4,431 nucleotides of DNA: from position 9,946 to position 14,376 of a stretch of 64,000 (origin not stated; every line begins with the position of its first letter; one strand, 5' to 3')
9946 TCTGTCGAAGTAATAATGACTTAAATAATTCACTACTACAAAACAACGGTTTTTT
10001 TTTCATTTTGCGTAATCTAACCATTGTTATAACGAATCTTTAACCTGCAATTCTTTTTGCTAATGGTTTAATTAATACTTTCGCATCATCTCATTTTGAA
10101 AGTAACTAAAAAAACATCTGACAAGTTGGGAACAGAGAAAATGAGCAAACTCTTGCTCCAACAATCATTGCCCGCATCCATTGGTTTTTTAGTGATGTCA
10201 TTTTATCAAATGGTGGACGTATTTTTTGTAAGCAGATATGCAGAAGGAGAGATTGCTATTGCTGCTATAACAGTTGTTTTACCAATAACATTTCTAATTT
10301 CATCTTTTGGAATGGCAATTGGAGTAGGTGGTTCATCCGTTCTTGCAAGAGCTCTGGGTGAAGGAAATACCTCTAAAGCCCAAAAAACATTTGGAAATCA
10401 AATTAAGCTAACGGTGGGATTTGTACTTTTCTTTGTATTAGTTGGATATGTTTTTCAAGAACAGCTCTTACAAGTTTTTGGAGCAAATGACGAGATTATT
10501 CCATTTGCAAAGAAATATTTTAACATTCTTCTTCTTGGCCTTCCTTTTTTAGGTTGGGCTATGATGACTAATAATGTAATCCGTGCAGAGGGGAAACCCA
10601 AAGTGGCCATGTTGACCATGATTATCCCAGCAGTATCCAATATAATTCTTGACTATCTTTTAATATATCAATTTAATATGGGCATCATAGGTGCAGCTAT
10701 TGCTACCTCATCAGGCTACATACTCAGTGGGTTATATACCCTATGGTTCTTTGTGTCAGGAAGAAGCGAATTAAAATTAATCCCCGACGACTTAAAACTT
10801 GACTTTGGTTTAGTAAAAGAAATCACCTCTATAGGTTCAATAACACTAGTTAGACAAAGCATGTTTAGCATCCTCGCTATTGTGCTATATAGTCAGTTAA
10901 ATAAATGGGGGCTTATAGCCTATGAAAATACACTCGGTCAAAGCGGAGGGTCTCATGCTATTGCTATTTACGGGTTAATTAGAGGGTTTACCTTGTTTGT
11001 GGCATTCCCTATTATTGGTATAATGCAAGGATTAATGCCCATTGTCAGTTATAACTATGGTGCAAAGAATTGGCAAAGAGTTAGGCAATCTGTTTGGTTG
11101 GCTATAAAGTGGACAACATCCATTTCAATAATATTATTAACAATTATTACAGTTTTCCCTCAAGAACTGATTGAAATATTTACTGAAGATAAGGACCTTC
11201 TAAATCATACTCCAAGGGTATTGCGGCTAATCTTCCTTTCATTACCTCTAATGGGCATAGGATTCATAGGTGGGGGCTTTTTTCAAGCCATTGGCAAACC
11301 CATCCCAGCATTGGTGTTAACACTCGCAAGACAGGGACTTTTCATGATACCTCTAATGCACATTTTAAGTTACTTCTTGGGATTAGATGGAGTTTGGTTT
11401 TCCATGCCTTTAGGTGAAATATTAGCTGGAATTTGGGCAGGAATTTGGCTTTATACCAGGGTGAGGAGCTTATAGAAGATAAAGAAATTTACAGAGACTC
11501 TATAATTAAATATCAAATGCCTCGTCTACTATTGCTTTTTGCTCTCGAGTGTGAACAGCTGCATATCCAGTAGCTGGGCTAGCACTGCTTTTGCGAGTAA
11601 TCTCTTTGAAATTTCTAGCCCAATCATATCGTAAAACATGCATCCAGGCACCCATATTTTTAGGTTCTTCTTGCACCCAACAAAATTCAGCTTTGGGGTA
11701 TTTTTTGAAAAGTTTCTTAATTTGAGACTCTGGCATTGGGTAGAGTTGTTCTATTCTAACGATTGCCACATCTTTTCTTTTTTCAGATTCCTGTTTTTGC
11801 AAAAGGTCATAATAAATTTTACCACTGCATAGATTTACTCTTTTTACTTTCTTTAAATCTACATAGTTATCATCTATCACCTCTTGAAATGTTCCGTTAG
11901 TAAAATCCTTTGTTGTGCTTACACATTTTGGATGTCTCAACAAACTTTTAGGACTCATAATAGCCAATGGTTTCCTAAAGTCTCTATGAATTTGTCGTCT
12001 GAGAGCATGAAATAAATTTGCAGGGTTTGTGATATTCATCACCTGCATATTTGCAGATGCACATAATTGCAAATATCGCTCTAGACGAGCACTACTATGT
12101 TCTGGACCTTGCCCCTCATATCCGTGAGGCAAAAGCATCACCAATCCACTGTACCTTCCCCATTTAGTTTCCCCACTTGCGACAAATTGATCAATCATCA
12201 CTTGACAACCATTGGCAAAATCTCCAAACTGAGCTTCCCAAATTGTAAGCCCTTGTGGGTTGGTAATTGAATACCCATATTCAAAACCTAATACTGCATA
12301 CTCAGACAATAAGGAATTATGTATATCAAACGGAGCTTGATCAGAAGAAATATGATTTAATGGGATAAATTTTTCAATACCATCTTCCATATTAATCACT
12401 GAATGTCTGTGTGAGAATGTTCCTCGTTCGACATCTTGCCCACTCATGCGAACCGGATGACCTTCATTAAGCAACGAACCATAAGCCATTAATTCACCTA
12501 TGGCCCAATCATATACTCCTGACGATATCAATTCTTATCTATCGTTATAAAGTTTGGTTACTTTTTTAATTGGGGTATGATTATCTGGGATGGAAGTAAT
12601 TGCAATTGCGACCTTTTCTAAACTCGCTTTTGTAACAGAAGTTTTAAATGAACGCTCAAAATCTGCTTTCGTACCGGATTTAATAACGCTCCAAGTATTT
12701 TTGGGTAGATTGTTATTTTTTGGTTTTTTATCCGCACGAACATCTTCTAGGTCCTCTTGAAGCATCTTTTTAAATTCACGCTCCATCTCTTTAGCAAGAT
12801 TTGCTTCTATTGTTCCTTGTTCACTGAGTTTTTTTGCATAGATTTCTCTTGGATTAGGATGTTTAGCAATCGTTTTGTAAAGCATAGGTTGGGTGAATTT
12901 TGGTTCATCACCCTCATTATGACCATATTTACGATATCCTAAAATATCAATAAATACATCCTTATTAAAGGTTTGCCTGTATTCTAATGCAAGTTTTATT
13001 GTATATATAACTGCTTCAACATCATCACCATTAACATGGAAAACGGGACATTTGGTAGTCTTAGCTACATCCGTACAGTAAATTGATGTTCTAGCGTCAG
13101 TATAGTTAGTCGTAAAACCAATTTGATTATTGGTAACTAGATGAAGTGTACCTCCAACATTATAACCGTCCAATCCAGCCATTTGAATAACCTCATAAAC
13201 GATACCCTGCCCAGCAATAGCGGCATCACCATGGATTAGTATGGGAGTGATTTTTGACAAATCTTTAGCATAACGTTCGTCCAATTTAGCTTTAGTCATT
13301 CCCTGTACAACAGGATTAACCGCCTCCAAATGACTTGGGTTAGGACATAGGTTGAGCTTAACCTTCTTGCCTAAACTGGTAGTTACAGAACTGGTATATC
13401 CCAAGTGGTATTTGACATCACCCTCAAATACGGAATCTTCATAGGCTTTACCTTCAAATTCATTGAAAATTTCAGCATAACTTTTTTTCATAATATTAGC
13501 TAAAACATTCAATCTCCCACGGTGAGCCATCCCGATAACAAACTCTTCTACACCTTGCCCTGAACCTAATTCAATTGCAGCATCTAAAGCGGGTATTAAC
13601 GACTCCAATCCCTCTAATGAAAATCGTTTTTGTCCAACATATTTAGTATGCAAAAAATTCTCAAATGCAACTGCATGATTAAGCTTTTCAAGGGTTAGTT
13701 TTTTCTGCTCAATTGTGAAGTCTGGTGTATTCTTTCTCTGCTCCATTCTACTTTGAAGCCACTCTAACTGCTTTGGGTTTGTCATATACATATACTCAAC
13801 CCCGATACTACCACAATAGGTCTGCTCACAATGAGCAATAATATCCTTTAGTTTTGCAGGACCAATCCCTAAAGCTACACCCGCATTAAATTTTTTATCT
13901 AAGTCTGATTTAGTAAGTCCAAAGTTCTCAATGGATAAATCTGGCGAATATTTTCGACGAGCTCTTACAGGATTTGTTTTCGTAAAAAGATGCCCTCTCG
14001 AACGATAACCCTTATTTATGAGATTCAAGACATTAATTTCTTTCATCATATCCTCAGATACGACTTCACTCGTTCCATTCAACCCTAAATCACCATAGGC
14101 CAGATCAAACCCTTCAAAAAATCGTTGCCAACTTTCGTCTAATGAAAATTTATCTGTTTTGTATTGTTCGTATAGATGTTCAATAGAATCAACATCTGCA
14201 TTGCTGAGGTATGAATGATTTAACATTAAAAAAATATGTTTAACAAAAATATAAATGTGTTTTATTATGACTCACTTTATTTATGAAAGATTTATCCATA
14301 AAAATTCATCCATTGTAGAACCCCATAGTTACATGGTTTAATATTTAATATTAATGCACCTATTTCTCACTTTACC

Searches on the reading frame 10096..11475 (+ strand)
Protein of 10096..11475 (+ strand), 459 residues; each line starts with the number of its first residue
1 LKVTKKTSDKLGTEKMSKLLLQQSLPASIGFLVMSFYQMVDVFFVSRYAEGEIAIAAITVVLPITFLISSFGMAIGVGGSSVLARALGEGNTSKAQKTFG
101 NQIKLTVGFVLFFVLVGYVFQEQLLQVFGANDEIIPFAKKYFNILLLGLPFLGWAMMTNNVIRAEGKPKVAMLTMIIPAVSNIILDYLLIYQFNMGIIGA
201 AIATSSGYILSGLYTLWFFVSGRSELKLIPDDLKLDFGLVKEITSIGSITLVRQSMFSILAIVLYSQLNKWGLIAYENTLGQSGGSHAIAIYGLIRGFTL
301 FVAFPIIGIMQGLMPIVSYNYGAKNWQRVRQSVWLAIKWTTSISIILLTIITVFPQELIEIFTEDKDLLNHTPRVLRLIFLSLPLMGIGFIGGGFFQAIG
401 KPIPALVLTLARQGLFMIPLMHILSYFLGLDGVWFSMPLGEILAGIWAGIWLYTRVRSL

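Call 114: search_protein_families(library=pfam, proteins=[window:10096-11475:+], max_evalue=0.00001)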
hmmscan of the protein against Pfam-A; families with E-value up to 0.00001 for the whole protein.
window:10096-11475:+ (459 aa): 2 families
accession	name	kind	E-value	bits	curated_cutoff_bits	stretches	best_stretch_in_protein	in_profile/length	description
PF01554.23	MatE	-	6.6e-61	205.1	24.9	2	26-188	1-161/161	MatE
PF03023.19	MurJ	-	2.1e-07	30.4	27.4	0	15-223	194-402/451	Lipid II flippase MurJ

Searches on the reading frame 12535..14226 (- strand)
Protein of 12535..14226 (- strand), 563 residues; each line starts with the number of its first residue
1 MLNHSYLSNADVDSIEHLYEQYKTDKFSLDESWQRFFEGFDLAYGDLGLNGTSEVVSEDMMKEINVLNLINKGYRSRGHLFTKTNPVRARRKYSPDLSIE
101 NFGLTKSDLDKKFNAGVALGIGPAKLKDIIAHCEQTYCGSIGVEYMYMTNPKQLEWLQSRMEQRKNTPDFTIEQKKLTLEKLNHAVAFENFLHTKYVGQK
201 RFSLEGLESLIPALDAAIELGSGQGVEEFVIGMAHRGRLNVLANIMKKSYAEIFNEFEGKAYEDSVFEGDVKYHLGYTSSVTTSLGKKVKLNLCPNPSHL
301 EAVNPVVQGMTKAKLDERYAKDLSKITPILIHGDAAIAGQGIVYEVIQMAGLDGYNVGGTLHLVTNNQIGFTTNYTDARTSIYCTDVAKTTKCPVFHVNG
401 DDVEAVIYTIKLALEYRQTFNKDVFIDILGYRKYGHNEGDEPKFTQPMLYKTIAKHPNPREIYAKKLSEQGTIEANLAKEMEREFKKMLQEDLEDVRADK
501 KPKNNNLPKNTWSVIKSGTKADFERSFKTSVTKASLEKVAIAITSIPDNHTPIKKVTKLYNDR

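Call 114: search_protein_families(library=pfam, proteins=[window:12535-14226:-], max_evalue=0.00001)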
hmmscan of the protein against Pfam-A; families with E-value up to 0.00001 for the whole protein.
window:12535-14226:- (563 aa): 2 families
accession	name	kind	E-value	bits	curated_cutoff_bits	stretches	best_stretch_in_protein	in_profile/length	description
PF00676.26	E1_dh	-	4.8e-56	190.3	22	1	183-503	4-298/300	Dehydrogenase E1 component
PF16078.10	2-oxogl_dehyd_N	-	1.9e-08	34.1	27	1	5-41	2-38/41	2-oxoglutarate dehydrogenase N-terminus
